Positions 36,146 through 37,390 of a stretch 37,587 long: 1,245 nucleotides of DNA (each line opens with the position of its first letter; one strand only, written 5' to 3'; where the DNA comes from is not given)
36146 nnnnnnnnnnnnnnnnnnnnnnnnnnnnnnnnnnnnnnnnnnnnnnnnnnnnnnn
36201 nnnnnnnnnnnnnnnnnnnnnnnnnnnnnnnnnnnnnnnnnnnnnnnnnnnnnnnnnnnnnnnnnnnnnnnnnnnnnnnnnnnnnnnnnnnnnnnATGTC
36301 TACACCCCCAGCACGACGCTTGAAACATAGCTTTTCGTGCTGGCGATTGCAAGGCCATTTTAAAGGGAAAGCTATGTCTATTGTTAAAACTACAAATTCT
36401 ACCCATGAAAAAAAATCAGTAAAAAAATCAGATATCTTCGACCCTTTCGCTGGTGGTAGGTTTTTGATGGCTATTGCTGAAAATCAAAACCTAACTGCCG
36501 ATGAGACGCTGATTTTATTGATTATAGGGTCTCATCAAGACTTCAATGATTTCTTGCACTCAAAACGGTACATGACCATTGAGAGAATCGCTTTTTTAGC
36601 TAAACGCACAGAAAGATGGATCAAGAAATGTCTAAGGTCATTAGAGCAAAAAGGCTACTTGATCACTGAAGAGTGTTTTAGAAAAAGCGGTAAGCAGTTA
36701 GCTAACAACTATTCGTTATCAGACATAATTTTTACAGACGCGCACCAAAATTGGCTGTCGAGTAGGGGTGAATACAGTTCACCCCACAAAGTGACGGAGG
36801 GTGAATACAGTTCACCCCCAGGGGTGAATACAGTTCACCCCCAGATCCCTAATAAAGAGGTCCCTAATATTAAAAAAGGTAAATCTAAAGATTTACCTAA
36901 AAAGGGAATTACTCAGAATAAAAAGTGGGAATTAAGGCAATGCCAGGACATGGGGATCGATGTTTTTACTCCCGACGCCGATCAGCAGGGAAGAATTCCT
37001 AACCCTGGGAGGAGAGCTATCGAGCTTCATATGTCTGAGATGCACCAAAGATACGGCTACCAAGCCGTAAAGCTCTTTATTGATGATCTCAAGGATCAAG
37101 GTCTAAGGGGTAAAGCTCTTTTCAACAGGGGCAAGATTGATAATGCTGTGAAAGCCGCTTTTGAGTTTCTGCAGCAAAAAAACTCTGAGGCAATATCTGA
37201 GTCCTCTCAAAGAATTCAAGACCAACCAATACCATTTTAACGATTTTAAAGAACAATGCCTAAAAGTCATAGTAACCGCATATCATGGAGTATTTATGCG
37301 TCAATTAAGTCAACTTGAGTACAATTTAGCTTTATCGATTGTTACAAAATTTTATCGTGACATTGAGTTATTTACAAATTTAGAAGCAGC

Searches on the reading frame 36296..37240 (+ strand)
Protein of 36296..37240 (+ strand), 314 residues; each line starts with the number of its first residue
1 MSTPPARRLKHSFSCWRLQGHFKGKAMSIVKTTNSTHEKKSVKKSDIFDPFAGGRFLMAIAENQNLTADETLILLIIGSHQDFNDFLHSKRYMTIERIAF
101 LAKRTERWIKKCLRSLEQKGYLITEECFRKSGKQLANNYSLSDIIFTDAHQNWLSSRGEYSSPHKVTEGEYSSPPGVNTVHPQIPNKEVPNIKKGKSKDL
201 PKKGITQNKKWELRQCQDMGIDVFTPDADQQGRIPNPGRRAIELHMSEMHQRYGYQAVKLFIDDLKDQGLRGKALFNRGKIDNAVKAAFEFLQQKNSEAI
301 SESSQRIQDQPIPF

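Call 6: search_protein_families(library=pfam, proteins=[window:36296-37240:+], max_evalue=0.01)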
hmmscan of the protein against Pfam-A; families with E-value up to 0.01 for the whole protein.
window:36296-37240:+ (314 aa): 3 families
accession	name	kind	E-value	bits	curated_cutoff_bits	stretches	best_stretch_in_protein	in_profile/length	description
PF13730.12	HTH_36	-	0.00047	20.3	25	1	65-122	2-55/55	Helix-turn-helix domain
PF21984.2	DnaD_N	-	0.0017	18.9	27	1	64-143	12-85/101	DnaD N-terminal domain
PF13463.12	HTH_27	-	0.0018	18.9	22.2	1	66-125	1-51/68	Winged helix DNA-binding domain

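Call 7: search_protein_families(library=phrogs, proteins=[window:36296-37240:+], max_evalue=0.01)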
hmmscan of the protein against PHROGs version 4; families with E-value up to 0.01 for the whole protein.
window:36296-37240:+ (314 aa): 7 families
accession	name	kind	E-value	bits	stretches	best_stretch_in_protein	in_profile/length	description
phrog_186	-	DNA, RNA and nucleotide metabolism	1.6e-06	29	1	70-206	43-170/308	DnaD-like helicase loader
phrog_345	-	DNA, RNA and nucleotide metabolism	0.00015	22.5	1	38-208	17-177/297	replication initiation O-like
phrog_270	-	DNA, RNA and nucleotide metabolism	0.00084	19.8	1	59-185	37-152/383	replication initiation protein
phrog_428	-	DNA, RNA and nucleotide metabolism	0.001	19.3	1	60-130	97-164/455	replication initiation protein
phrog_678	-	DNA, RNA and nucleotide metabolism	0.002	18.7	1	71-204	75-217/346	replication initiation O-like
phrog_8102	-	DNA, RNA and nucleotide metabolism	0.0067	16.5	0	60-143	26-110/337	replication initiation protein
phrog_391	-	DNA, RNA and nucleotide metabolism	0.0068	17.1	1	58-198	6-157/298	replication initiation O-like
